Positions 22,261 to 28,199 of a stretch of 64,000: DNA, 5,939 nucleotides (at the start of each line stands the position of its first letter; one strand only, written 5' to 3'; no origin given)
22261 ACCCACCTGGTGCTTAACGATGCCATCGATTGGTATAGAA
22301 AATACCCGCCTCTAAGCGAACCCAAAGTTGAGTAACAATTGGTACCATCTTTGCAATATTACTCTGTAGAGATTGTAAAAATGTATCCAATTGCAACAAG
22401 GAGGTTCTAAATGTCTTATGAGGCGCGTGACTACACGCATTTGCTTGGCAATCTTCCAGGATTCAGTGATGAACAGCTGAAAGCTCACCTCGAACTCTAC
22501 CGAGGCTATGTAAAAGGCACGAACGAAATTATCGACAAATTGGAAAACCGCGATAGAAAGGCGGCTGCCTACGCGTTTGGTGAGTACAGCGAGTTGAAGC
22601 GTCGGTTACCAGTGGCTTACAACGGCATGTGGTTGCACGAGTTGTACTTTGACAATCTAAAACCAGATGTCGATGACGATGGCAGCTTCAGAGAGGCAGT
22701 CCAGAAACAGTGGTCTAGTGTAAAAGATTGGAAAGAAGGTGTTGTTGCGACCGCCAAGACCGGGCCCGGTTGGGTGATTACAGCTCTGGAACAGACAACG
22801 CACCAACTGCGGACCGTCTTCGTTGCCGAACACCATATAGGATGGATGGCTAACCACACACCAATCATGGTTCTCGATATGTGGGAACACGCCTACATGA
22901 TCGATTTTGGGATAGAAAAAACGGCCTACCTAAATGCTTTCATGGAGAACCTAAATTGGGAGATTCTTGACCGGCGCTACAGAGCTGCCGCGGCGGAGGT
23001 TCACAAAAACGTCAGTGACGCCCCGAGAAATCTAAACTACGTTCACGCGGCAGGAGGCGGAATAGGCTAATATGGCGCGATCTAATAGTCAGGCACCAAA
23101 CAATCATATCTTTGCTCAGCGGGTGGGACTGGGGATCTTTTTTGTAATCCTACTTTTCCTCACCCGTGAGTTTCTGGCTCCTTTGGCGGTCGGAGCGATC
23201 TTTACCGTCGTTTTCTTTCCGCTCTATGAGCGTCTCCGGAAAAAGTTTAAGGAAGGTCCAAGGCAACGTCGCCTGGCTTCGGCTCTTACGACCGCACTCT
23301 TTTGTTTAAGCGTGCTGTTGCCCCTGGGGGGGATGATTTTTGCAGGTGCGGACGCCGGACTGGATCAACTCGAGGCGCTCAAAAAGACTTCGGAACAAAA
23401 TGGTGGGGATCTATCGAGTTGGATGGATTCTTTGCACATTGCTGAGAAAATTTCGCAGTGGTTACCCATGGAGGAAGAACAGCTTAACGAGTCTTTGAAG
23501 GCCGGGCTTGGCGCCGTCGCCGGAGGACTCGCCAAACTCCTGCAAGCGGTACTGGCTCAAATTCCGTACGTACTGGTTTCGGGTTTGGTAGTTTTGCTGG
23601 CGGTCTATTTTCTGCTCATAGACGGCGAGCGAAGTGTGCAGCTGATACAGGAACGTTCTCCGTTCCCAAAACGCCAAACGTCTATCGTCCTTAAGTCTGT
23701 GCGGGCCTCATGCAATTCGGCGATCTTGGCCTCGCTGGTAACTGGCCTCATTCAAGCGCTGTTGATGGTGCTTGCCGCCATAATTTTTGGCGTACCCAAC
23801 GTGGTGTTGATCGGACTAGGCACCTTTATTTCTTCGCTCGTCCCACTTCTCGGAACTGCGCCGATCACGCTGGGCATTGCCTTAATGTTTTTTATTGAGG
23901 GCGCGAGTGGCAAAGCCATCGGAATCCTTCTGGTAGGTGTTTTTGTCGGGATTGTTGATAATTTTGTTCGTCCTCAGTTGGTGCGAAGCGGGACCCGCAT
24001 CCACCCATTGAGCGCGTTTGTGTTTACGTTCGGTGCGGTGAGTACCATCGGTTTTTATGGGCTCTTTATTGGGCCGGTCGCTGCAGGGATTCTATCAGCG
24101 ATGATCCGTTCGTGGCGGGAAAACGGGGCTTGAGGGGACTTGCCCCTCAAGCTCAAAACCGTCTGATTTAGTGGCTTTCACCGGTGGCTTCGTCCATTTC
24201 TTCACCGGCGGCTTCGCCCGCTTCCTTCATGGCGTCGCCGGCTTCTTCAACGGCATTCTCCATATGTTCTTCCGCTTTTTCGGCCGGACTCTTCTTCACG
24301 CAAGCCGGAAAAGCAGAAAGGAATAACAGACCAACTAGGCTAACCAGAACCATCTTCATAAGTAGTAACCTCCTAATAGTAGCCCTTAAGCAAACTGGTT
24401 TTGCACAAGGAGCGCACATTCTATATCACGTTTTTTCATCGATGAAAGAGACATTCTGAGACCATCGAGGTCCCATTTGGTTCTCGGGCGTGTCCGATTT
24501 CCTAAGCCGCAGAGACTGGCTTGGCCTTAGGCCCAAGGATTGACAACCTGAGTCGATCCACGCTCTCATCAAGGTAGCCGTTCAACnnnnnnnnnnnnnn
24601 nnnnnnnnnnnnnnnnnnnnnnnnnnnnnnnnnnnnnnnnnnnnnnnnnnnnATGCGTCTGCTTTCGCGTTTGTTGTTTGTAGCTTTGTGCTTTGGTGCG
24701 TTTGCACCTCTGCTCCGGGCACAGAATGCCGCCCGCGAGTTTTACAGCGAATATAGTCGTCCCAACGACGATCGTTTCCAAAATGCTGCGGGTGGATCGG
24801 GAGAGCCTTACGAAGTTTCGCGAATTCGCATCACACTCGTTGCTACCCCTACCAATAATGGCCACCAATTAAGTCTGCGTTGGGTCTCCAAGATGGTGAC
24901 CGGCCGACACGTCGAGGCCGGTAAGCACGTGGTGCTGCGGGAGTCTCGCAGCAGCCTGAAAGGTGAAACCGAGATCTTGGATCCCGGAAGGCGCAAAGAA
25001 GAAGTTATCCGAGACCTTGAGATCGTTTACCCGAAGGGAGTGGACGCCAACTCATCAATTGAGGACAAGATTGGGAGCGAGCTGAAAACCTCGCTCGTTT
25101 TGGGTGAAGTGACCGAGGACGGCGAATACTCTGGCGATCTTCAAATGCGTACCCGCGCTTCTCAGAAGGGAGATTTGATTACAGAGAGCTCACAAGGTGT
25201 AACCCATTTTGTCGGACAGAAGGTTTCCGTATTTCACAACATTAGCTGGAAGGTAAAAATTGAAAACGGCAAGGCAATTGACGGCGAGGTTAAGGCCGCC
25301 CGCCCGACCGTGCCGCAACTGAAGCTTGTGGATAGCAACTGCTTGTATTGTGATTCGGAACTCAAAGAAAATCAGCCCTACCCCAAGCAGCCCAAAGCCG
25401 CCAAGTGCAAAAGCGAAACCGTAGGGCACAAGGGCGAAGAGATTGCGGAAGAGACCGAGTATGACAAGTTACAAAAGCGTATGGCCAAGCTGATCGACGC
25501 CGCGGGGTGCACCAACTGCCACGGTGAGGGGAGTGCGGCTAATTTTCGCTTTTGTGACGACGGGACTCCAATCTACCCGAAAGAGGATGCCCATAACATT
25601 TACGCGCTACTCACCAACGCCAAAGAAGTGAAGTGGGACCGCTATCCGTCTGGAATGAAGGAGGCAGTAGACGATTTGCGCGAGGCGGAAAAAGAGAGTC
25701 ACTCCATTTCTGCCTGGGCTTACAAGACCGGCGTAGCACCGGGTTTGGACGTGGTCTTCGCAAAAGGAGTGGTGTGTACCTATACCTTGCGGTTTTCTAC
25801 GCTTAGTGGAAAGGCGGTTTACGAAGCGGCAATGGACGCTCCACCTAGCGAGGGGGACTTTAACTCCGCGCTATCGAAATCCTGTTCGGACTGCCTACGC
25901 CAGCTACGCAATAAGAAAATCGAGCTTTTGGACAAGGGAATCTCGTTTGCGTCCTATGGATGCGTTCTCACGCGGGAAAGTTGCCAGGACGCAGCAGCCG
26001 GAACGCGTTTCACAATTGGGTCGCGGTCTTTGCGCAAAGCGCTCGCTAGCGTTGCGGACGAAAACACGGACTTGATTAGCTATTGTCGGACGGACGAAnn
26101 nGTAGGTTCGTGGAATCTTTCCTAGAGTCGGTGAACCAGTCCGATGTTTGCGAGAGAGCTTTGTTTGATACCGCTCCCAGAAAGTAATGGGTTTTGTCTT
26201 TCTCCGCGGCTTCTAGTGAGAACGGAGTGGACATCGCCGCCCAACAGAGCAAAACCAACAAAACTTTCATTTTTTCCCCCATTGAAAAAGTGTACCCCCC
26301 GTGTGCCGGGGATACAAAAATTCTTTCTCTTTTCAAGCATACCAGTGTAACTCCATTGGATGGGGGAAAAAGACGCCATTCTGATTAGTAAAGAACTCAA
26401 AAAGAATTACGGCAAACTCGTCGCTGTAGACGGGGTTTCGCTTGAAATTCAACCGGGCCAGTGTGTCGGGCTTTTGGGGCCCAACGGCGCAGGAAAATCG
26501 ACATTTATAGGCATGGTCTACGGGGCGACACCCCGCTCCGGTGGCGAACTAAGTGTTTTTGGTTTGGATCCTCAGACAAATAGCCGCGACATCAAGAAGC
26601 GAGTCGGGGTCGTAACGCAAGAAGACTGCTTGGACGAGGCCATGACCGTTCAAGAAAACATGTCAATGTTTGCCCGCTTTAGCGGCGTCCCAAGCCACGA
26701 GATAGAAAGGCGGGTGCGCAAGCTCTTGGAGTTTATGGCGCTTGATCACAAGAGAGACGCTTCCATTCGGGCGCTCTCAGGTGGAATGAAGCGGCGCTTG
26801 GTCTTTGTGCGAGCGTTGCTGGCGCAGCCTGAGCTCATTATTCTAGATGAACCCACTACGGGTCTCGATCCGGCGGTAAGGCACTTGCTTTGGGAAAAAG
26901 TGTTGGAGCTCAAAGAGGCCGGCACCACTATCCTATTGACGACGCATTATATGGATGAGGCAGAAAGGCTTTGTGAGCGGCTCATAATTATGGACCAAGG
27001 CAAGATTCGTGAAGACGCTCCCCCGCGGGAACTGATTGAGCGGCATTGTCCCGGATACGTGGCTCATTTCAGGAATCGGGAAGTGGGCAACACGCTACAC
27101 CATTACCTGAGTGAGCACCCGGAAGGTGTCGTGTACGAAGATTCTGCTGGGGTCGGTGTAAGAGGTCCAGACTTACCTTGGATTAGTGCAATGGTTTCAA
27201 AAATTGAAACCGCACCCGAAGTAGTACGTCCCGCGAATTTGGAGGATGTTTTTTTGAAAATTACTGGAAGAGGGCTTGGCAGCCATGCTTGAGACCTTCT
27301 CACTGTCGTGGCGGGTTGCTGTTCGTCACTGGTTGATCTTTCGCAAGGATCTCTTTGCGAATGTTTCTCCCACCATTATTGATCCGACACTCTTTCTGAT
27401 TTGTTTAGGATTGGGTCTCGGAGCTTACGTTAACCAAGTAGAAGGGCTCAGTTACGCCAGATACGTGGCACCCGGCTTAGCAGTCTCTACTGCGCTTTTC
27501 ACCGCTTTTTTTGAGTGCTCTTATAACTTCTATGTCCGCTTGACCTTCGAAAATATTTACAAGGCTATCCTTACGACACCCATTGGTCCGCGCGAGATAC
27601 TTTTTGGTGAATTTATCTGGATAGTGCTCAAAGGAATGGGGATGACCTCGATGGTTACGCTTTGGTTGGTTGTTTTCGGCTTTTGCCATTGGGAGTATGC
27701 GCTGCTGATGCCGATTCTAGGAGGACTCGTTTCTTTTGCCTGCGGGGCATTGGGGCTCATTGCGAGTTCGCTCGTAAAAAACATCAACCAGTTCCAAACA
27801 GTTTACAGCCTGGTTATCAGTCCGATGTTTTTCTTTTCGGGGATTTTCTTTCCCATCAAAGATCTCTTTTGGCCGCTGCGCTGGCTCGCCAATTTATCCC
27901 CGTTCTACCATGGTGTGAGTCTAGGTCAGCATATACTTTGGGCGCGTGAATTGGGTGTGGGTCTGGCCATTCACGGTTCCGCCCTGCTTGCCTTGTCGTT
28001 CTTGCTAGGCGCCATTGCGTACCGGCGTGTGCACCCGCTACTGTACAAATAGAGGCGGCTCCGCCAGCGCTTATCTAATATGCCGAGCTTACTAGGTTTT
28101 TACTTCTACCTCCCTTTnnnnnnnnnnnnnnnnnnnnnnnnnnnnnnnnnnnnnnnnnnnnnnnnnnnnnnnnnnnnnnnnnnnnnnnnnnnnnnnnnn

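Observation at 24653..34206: Inverted pair of paralogous secreted CXXCH proteins enclosing a 6.7-kb transporter/sensor cassette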

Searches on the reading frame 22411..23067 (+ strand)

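Call 71: search_protein_families(library=pfam, proteins=[window:22411-23067:+], max_evalue=1)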
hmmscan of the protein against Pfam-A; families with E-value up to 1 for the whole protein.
window:22411-23067:+ (219 aa): 3 families
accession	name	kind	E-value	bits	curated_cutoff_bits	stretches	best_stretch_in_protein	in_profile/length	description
PF02777.23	Sod_Fe_C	-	4.3e-22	78.5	20.9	1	91-188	3-101/102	Iron/manganese superoxide dismutases, C-terminal domain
PF00081.27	Sod_Fe_N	-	3e-05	24.9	27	1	16-83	16-81/82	Iron/manganese superoxide dismutases, alpha-hairpin domain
PF20903.3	SPL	-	0.043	13.1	27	1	128-198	211-279/338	Spore photoproduct lyase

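Call 76: search_protein_families(library=ncbifam, proteins=[window:22411-23067:+], max_evalue=0.00001)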
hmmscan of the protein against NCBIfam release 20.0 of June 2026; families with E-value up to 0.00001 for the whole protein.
window:22411-23067:+ (219 aa): 3 families
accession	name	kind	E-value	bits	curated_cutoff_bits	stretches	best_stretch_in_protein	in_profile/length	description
NF041312.1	Superox_dis_Halo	equivalog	5.7e-25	88.4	300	1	23-194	21-192/196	superoxide dismutase [Mn]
NF007832.0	PRK10543.1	equivalog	2.2e-13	50.2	348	1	72-189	70-190/193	superoxide dismutase [Fe]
NF008177.0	PRK10925.1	equivalog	8.3e-12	45.4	363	1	72-192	78-204/206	superoxide dismutase [Mn]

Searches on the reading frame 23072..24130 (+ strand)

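Call 76: search_protein_families(library=ncbifam, proteins=[window:23072-24130:+], max_evalue=0.00001)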
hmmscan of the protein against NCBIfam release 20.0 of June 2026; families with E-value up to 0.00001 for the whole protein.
window:23072-24130:+ (353 aa): 2 families
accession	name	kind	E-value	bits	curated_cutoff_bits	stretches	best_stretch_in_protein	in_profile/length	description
TIGR02872.1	spore_ytvI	equivalog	2.9e-25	89.4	198.15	1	22-346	10-337/341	sporulation integral membrane protein YtvI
NF008216.0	PRK10983.1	equivalog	3e-16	59.6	305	1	20-350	20-346/370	AI-2E family transporter YdiK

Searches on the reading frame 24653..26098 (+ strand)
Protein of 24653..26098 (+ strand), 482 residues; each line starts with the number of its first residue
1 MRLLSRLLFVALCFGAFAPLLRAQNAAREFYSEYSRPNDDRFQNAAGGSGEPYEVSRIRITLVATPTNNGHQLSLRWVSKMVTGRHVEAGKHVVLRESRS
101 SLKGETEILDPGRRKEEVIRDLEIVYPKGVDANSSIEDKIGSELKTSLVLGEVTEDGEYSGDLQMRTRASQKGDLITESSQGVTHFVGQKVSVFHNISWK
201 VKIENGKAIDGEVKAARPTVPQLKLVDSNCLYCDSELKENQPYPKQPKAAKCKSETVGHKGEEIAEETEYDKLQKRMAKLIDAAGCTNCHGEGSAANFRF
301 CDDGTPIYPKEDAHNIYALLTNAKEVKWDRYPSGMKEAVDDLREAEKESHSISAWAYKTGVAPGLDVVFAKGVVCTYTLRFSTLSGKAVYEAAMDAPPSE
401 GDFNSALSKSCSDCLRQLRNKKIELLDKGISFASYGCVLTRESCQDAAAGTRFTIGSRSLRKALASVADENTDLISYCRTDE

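Call 4: search_protein_families(library=pfam, proteins=[window:24653-26098:+], max_evalue=0.1)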
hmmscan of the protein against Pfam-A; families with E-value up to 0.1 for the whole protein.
window:24653-26098:+ (482 aa): 0 families

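Call 6: search_protein_families(library=ncbifam, proteins=[window:24653-26098:+], max_evalue=0.1)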
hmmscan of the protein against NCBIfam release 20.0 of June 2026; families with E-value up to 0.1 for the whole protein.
window:24653-26098:+ (482 aa): 1 family
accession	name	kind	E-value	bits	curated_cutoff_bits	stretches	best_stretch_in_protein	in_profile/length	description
NF053622.1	ATPseBagAMYCTU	equivalog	0.094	12.1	400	0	349-399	102-152/325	ATPase BagA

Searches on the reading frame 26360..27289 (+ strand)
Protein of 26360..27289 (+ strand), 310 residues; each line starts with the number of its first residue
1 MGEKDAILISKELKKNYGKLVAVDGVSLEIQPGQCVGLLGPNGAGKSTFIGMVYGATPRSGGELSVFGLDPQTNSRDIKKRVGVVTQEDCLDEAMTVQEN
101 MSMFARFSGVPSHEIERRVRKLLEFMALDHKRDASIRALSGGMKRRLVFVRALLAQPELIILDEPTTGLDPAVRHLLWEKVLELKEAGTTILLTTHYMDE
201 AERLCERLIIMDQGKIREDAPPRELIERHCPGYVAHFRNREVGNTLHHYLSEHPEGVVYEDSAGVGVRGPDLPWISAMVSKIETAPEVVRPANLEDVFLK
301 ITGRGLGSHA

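Call 4: search_protein_families(library=pfam, proteins=[window:26360-27289:+], max_evalue=0.1)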
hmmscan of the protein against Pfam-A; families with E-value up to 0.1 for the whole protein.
window:26360-27289:+ (310 aa): 9 families
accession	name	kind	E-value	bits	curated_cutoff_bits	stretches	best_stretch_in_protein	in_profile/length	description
PF00005.33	ABC_tran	-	5.1e-33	115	25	1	24-167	2-137/137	ABC transporter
PF13304.12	AAA_21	-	2.1e-13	51.5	27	2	119-196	217-298/304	AAA domain, putative AbiEii toxin, Type IV TA system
PF03029.23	ATP_bind_1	-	0.00062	20.1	27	1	39-93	2-59/240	Conserved hypothetical ATP binding protein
PF13555.12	AAA_29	-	0.01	16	27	1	24-50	13-39/61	P-loop containing region of AAA domain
PF02463.25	SMC_N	-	0.031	14.1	40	0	35-186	26-188/220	RecF/RecN/SMC N terminal domain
PF03308.22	MeaB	-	0.046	13.2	23.1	1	34-73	34-73/273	Methylmalonyl Co-A mutase-associated GTPase MeaB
PF19993.5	DO-GTPase2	-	0.057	13.5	27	0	35-55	2-22/226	Double-GTPase 2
PF13604.12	AAA_30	-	0.068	13.3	27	0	34-84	19-68/191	AAA domain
PF13175.12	AAA_15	-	0.075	13.1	32.1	0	102-196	273-369/374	AAA ATPase domain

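Call 76: search_protein_families(library=ncbifam, proteins=[window:26360-27289:+], max_evalue=0.00001)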
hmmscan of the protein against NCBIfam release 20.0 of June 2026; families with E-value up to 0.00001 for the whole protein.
window:26360-27289:+ (310 aa): 186 families (the best 25 are shown)
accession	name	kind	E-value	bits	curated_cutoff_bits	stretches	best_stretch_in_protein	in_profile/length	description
NF010060.0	PRK13537.1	equivalog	2e-81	273.3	521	1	6-305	14-311/314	nodulation factor ABC transporter ATP-binding protein NodI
NF010059.0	PRK13536.1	equivalog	1e-77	261.2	549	1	12-306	48-340/342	nodulation factor ABC transporter ATP-binding protein NodI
TIGR01188.1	drrA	subfamily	3.2e-73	246.6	312.45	1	15-229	1-215/302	daunorubicin resistance ABC transporter, ATP-binding protein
TIGR01288.1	nodI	equivalog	2e-71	240.5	424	1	12-306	9-301/303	nodulation factor ABC transporter ATP-binding protein NodI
TIGR03864.1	PQQ_ABC_ATP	hypoth_equivalog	4.1e-58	196.6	302.25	1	10-228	4-222/236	ABC transporter, ATP-binding subunit, PQQ-dependent alcohol dehydrogenase system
NF033858.1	ABC2_perm_RbbA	equivalog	1.4e-54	185.4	1050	1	5-228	264-487/909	ribosome-associated ATPase/putative transporter RbbA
TIGR03522.1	GldA_ABC_ATP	equivalog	9.2e-47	159.9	402.6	1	10-220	5-214/301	gliding motility-associated ABC transporter ATP-binding subunit GldA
TIGR01257.1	rim_protein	equivalog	4.6e-44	149.8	4012.85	1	2-238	1932-2170/2272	rim ABC transporter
TIGR04406.1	LPS_export_lptB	equivalog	3.1e-41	141.3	240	1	8-227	2-224/239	LPS export ABC transporter ATP-binding protein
TIGR04521.1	ECF_ATPase_2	equivalog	2.2e-40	138.5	330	1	20-228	18-235/279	energy-coupling factor transporter ATPase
TIGR00968.1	3a0106s01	subfamily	2.3e-40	138.6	342.75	1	11-237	4-230/237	sulfate ABC transporter ATP-binding protein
TIGR04520.1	ECF_ATPase_1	equivalog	2.6e-40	138.6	315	1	14-228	7-226/269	energy-coupling factor transporter ATPase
TIGR02673.1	FtsE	equivalog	3.7e-39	134.6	264.85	1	12-215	6-214/214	cell division ATP-binding protein FtsE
NF007027.0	PRK09493.1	equivalog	5.5e-39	133.9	379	1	11-230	5-228/240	glutamine ABC transporter ATP-binding protein GlnQ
TIGR03265.1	PhnT2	equivalog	8.4e-39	133.8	457.7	1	8-238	5-235/353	putative 2-aminoethylphosphonate ABC transporter ATP-binding protein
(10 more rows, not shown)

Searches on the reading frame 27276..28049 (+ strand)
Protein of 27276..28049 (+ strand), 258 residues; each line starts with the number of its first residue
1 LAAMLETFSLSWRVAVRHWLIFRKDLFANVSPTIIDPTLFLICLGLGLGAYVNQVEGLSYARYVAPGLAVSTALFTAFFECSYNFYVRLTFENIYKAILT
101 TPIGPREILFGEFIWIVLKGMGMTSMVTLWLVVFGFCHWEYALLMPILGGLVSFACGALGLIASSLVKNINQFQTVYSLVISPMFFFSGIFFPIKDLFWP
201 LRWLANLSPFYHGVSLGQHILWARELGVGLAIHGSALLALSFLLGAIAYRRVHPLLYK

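Call 4: search_protein_families(library=pfam, proteins=[window:27276-28049:+], max_evalue=0.1)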
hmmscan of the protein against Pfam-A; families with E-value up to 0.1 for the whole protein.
window:27276-28049:+ (258 aa): 3 families
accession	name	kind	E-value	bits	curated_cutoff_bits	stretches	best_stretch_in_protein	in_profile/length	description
PF01061.29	ABC2_membrane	-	1.3e-22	80.9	26.9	1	14-219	6-208/211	ABC-2 type transporter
PF12698.13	ABC2_membrane_3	-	1.5e-13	51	31.6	1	58-249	158-346/347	ABC-2 family transporter protein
PF14654.11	Epiglycanin_C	-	0.012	16.2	27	1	180-220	27-67/91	Mucin, cleavage site, TM and cytoplasmic tail region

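Call 76: search_protein_families(library=ncbifam, proteins=[window:27276-28049:+], max_evalue=0.00001)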
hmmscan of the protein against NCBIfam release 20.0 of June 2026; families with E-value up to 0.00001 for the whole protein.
window:27276-28049:+ (258 aa): 4 families
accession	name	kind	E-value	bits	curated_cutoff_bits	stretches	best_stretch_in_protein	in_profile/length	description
TIGR01291.1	nodJ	subfamily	1e-30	107.1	206.65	1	14-239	10-236/253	ABC-2 type transporter, NodJ family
TIGR01247.1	drrB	subfamily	2.2e-16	60.3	223.05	1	29-248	12-232/236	daunorubicin resistance ABC transporter membrane protein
NF011648.0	PRK15066.1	subfamily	2.7e-14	53.3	225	1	29-217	28-215/257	ABC transporter permease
TIGR03861.1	phenyl_ABC_PedC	subfamily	4.7e-12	46.1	241.35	1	37-235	29-235/253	alcohol ABC transporter, permease protein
